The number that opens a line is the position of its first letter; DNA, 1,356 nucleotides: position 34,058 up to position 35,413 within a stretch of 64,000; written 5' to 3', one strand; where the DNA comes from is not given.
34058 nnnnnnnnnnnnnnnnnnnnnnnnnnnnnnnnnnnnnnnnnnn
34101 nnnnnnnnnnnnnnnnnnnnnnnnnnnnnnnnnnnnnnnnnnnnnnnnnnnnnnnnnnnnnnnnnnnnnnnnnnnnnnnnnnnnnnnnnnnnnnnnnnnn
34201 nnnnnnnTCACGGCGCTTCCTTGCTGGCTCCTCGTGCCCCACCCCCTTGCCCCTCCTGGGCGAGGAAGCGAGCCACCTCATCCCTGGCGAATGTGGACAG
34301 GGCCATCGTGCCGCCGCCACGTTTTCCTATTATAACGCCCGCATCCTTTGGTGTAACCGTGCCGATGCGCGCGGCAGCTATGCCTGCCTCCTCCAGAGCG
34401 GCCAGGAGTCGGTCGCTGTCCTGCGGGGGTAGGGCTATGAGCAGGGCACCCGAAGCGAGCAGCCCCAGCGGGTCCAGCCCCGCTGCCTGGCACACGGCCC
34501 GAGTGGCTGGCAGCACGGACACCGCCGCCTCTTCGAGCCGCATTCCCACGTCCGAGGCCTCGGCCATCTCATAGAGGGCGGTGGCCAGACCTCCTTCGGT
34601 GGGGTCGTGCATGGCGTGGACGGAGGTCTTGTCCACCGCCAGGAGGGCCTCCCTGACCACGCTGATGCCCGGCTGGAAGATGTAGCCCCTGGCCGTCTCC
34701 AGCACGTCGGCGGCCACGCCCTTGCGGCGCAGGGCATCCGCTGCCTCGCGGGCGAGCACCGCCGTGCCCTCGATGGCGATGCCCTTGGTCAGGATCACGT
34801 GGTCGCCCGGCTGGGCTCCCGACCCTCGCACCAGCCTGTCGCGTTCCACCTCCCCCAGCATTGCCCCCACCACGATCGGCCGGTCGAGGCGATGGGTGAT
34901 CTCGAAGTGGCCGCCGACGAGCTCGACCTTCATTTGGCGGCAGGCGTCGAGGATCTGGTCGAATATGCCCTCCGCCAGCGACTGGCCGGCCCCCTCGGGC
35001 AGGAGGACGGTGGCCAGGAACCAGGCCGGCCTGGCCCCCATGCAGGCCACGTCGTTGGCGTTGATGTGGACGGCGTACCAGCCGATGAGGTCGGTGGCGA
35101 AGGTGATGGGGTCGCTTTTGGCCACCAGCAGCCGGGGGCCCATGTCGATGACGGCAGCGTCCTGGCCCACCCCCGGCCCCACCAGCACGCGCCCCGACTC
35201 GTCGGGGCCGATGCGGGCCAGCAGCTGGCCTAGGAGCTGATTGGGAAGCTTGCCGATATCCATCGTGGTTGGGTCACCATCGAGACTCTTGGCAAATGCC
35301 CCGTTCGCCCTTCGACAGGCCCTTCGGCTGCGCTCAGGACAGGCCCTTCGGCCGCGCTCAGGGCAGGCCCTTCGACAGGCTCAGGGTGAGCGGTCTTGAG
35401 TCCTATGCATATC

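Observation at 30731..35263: Three-gene operon: HypE-like AIR-synthase-related protein, ChlI-like AAA+ ATPase and ChlD-like VWA protein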

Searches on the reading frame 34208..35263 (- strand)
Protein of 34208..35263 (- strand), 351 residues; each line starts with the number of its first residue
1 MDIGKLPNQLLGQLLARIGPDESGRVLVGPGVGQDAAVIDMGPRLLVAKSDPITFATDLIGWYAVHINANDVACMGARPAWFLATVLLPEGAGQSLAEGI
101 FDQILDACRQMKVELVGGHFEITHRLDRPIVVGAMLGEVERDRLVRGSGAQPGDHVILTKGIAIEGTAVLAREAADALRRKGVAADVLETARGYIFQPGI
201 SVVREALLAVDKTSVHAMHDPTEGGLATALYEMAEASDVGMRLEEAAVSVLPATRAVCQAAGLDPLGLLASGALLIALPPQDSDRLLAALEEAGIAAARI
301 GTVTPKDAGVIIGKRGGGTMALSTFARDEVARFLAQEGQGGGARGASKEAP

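Call 3: search_protein_families(library=pfam, proteins=[window:34208-35263:-], max_evalue=0.01)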
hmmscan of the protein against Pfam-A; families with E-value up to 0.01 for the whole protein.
window:34208-35263:- (351 aa): 2 families
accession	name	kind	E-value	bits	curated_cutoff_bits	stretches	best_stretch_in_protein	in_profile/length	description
PF02769.27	AIRS_C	-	3.3e-26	92.7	23.1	1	151-312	1-154/156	AIR synthase related protein, C-terminal domain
PF00586.29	AIRS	-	1.9e-20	73.8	24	1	33-139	1-112/112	AIR synthase related protein, N-terminal domain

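Call 4: search_protein_families(library=ncbifam, proteins=[window:34208-35263:-], max_evalue=0.01)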
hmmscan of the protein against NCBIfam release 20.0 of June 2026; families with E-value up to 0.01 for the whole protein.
window:34208-35263:- (351 aa): 18 families
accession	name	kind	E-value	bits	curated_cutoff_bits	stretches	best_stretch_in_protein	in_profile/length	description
TIGR02124.1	hypE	equivalog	1.8e-37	129.1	251.6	1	34-331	34-329/332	hydrogenase expression/formation protein HypE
TIGR01379.1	thiL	equivalog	4.3e-32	111.4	184.15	1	31-318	22-308/320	thiamine-phosphate kinase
TIGR00476.1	selD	equivalog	1.6e-25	90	125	1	5-260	14-263/311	selenide, water dikinase SelD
NF010705.0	PRK14105.1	equivalog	1.2e-20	73.7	291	1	5-310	20-333/345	selenide, water dikinase SelD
NF004353.0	PRK05731.2-2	equivalog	4.9e-19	68.6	301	1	32-294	18-268/311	thiamine-phosphate kinase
NF004351.0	PRK05731.1-4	equivalog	1.3e-18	67.2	324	1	25-314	32-307/321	thiamine-phosphate kinase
NF002098.0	PRK00943.1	equivalog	2.8e-18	66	299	1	7-259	22-266/347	selenide, water dikinase SelD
TIGR04049.1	AIR_rel_sll0787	hypoth_equivalog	6.8e-16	58.2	321.3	1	58-308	73-295/318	sll0787 family AIR synthase-like protein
TIGR01736.1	FGAM_synth_II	equivalog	9.4e-12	44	525.75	1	71-308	100-335/718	phosphoribosylformylglycinamidine synthase subunit PurL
TIGR03267.1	methan_mark_2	hypoth_equivalog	1.9e-11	43.6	365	1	31-305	42-297/323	methanogenesis marker 2 protein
TIGR00878.1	purM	equivalog_domain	2.5e-11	43.3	236.35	1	42-304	62-330/332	phosphoribosylformylglycinamidine cyclo-ligase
NF004350.0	PRK05731.1-1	equivalog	3.6e-11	42.5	441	1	59-311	63-304/325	thiamine-phosphate kinase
NF002290.1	PRK01213.1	equivalog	1.2e-10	40.3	648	1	71-308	100-334/723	phosphoribosylformylglycinamidine synthase subunit PurL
TIGR04050.1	MSMEG_0567_Cter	hypoth_equivalog_domain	1e-06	28.4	312.2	1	57-161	60-156/296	MSMEG_0567/sll0787 family protein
NF004354.0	PRK05731.2-3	equivalog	2.5e-06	27.1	204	1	59-159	48-144/273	thiamine-phosphate kinase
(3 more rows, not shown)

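Call 6: search_solved_structures(query=window:34208-35263:-, max_evalue=0.001)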
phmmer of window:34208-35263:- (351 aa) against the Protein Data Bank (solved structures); distinct sequences matched with E-value up to 0.001: 24.
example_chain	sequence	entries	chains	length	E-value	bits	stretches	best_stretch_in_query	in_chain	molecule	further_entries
2z1t_A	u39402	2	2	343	6e-27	98.2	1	33-318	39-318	Hydrogenase expression/formation protein HypE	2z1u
2z1e_A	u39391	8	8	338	6.6e-20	75.1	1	34-318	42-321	Hydrogenase expression/formation protein HypE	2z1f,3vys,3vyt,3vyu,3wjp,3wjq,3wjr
3vti_C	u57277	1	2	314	3.5e-16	62.8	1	51-303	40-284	Hydrogenase maturation factor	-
2i6r_A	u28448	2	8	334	6.1e-16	62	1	50-308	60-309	HypE protein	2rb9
5cc8_A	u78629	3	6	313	6.8e-13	52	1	27-161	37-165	Thiamine-monophosphate kinase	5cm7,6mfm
5dd7_A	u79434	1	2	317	7.1e-13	51.9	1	27-161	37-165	Thiamine-monophosphate kinase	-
1vqv_A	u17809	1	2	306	6.7e-10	42.2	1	55-160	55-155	thiamine monophosphate kinase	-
3c9r_A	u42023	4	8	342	8.4e-10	41.8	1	55-160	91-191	Thiamine monophosphate kinase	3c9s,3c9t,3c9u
6xep_A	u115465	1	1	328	6.9e-09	38.8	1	31-264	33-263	Thiamine-monophosphate kinase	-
3u0o_A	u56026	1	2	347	7.9e-09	38.6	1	25-259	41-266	Selenide, water dikinase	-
9jzy_A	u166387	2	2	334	3.9e-08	36.4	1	41-227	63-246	Phosphoribosylformylglycinamidine cyclo-ligase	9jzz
9k00_A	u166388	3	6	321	1.5e-07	34.4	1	41-228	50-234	Phosphoribosylformylglycinamidine cyclo-ligase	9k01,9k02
9vnw_A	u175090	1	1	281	1.7e-07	34.3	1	41-242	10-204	Phosphoribosylformylglycinamidine cyclo-ligase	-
9k05_A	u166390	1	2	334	1.7e-07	34.2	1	41-228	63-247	Phosphoribosylformylglycinamidine cyclo-ligase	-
9vnv_A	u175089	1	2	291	1.9e-07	34.1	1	41-228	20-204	Phosphoribosylformylglycinamidine cyclo-ligase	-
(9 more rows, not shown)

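Call 11: find_homologous_proteins(query=window:34208-35263:-, max_evalue=0.00001)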
Query window:34208-35263:- (351 aa): 8000 proteins with E <= 0.00001 among 8000 candidates; the best 120 are listed.
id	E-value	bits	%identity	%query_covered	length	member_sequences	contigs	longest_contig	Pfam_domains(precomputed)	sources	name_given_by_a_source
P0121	1.8e-219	746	100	100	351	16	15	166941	PF00586.30,PF02769.28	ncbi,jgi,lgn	-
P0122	3.5e-199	679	92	100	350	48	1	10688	PF00586.30,PF02769.28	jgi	-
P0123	3.3e-197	673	91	100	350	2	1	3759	PF00586.30,PF02769.28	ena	-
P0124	5.5e-197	672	89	100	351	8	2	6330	PF00586.30,PF02769.28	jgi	jgi:hydrogenase expression/formation protein HypE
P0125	1.9e-192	657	90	98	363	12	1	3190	PF00586.30,PF02769.28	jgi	jgi:hydrogenase expression/formation protein HypE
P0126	2.5e-191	653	92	96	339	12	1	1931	PF00586.30,PF02769.28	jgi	-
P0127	2.7e-191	653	90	100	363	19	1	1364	PF00586.30,PF02769.28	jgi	jgi:hydrogenase expression/formation protein HypE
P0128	6.4e-190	649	89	100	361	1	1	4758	PF00586.30,PF02769.28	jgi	jgi:hydrogenase expression/formation protein HypE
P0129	6.8e-189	645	89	96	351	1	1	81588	PF00586.30,PF02769.28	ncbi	ncbi:MAG: AIR synthase family protein [Dehalococcoidia bacterium]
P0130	1.3e-188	644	91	96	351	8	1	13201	PF00586.30,PF02769.28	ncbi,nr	ncbi:MAG: AIR synthase family protein [Dehalococcoidia bacterium]|nr:AIR synthase family protein [De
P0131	5.2e-188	643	87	100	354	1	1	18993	PF00586.30,PF02769.28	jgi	jgi:hydrogenase maturation factor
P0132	3.4e-185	633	89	96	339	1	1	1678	PF00586.30,PF02769.28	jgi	-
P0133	2.0e-183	627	86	98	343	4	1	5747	PF00586.30,PF02769.28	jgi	jgi:thiamin-phosphate kinase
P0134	7.0e-182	622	85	100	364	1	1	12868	PF00586.30,PF02769.28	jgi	jgi:hydrogenase expression/formation protein HypE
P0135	1.4e-169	582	81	99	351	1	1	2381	PF00586.30,PF02769.28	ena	-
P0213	3.4e-125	436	66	95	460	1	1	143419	PF01541.31,PF00586.30,PF02769.28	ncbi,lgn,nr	ncbi:MAG: AIR synthase-related protein [Dehalococcoidia bacterium]|nr:AIR synthase-related protein [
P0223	6.0e-124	432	60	100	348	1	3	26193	PF00586.30,PF02769.28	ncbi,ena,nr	ncbi:MAG: hydrogenase expression/formation protein [Chloroflexi bacterium]|nr:hydrogenase expression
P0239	1.7e-122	427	61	95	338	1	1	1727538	PF00586.30,PF02769.28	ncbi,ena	-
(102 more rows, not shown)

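Call 12: find_encoding_contigs(protein=P0121, flank=10000, max_places=4)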
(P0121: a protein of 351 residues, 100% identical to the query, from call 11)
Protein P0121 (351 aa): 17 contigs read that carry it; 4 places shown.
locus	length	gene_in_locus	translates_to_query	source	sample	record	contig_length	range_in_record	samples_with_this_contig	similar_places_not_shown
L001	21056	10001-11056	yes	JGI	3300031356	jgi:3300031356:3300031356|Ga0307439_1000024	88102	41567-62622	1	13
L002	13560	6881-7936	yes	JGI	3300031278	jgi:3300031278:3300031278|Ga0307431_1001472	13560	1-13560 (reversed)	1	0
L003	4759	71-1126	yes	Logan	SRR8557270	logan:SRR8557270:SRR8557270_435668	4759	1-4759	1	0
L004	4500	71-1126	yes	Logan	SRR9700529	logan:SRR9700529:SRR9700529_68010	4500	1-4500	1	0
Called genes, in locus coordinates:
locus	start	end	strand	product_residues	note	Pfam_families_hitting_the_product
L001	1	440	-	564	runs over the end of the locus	PF17910:FeoB_Cyto, PF07670:Gate, PF07664:FeoB_C, PF07670:Gate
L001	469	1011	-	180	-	PF01926:MMR_HSR1, PF02421:FeoB_N, PF09439:SRPRB (weak)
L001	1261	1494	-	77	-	PF04023:FeoA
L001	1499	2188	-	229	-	PF01325:Fe_dep_repress, PF01978:TrmB (weak), PF12802:MarR_2 (weak), PF01047:MarR (weak), PF02742:Fe_dep_repr_C, PF04023:FeoA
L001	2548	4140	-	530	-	PF00501:AMP-binding, PF13193:AMP-binding_C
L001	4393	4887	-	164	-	PF19928:DUF6391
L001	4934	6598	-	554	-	PF19190:BACON_2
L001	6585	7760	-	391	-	PF26549:Tricorn_N (faint), PF07676:PD40 (faint)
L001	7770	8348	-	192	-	PF09335:VTT_dom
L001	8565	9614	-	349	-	PF13576:Pentapeptide_3 (faint), PF13599:Pentapeptide_4 (faint), PF00805:Pentapeptide, PF13676:TIR_2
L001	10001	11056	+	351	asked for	PF00586:AIRS, PF02769:AIRS_C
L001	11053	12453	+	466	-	-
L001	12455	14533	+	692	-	PF13519:VWA_2 (faint), PF27532:Mb0984_helical, PF27098:Rv0959_3rd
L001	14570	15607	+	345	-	PF07885:Ion_trans_2, PF02254:TrkA_N, PF02080:TrkA_C (weak)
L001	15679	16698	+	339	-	PF00781:DAGK_cat, PF19279:YegS_C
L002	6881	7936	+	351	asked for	PF00586:AIRS, PF02769:AIRS_C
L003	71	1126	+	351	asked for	PF00586:AIRS, PF02769:AIRS_C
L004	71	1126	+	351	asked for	PF00586:AIRS, PF02769:AIRS_C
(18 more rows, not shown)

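Call 29: find_encoding_contigs(protein=P0239, flank=6000, max_places=2)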
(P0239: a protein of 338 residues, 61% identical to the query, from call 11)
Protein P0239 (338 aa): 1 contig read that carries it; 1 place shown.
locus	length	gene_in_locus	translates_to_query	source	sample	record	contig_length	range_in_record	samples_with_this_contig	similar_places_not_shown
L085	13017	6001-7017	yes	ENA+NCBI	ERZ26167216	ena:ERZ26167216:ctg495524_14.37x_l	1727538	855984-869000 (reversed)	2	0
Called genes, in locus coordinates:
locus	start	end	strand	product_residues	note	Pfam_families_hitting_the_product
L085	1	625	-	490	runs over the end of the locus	PF01565:FAD_binding_4, PF02913:FAD-oxidase_C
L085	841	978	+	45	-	-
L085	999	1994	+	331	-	PF01208:URO-D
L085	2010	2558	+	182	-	-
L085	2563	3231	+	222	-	PF03070:TENA_THI-4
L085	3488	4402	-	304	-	PF00296:Bac_luciferase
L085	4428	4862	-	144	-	PF22741:PTP-NADK (faint), PF22785:Tc-R-P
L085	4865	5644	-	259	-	PF03141:Methyltransf_29, PF13489:Methyltransf_23, PF01209:Ubie_methyltran, PF13649:Methyltransf_25, PF13847:Methyltransf_31, PF08241:Methyltransf_11, PF08242:Methyltransf_12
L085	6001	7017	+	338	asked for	PF00586:AIRS, PF02769:AIRS_C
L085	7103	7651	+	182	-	PF07638:Sigma70_ECF, PF04542:Sigma70_r2, PF08281:Sigma70_r4_2, PF04545:Sigma70_r4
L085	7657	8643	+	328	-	PF18915:DUF5667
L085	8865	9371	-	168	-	PF10604:Polyketide_cyc2, PF03364:Polyketide_cyc (weak)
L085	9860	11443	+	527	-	PF00682:HMGL-like, PF22617:HCS_D2, PF08502:LeuA_dimer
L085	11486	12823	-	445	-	PF07690:MFS_1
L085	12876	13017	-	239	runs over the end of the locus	PF02585:PIG-L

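Call 30: find_encoding_contigs(protein=P0213, flank=6000, max_places=2)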
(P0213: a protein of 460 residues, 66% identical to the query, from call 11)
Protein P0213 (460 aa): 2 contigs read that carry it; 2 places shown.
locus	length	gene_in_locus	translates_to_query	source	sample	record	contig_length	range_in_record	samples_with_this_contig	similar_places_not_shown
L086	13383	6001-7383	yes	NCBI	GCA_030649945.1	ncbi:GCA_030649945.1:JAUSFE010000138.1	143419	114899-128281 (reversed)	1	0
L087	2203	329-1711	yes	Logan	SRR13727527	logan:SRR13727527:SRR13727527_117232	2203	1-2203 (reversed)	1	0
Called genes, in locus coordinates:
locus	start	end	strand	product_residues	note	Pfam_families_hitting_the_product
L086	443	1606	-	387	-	PF00202:Aminotran_3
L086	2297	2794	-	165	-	PF19928:DUF6391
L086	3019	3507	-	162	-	-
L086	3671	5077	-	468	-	PF26550:Tricorn_2nd (faint)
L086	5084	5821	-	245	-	PF09335:VTT_dom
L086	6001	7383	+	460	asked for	PF01541:GIY-YIG, PF00586:AIRS, PF02769:AIRS_C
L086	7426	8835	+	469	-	PF07728:AAA_5 (faint)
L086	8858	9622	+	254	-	PF01209:Ubie_methyltran, PF13489:Methyltransf_23 (weak), PF13847:Methyltransf_31, PF08241:Methyltransf_11, PF08242:Methyltransf_12, PF13649:Methyltransf_25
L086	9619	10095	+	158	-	PF01243:PNPOx_N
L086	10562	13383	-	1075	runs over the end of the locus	PF13715:CarbopepD_reg_2 (faint), PF17210:SdrD_B, PF17802:SpaA (faint), PF22904:NOMO1-like_2nd (faint), PF17210:SdrD_B, PF13620:CarboxypepD_reg, PF00353:HemolysinCabind (weak)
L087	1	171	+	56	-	?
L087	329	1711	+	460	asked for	PF01541:GIY-YIG, PF00586:AIRS, PF02769:AIRS_C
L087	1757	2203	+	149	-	?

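Call 31: find_encoding_contigs(protein=P0223, flank=6000, max_places=2)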
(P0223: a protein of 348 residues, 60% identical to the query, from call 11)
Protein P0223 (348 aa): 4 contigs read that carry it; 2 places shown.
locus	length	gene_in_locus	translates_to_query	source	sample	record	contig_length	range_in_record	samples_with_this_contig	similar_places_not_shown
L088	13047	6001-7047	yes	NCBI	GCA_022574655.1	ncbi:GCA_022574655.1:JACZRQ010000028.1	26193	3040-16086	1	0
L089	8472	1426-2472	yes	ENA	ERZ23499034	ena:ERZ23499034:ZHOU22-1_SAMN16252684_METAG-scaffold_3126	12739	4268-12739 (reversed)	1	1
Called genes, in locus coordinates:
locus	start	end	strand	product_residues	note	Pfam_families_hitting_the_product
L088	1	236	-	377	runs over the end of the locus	PF00089:Trypsin, PF13365:Trypsin_2, PF13180:PDZ_2, PF17820:PDZ_6 (faint)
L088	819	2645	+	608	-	-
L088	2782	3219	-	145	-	PF18480:DUF5615 (weak)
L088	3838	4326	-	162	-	PF19928:DUF6391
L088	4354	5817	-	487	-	PF26549:Tricorn_N (faint), PF26550:Tricorn_2nd (faint), PF07676:PD40 (faint)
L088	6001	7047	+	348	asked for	PF00586:AIRS, PF02769:AIRS_C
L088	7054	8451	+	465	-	PF07728:AAA_5 (faint)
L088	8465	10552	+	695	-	PF13519:VWA_2 (faint), PF27532:Mb0984_helical, PF27098:Rv0959_3rd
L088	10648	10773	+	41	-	PF07885:Ion_trans_2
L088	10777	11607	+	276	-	PF02254:TrkA_N, PF02080:TrkA_C (weak)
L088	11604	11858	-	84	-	-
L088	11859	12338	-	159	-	PF00903:Glyoxalase, PF13468:Glyoxalase_3, PF13669:Glyoxalase_4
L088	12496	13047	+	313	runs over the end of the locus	PF00781:DAGK_cat, PF19279:YegS_C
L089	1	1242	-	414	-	?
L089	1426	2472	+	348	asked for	PF00586:AIRS, PF02769:AIRS_C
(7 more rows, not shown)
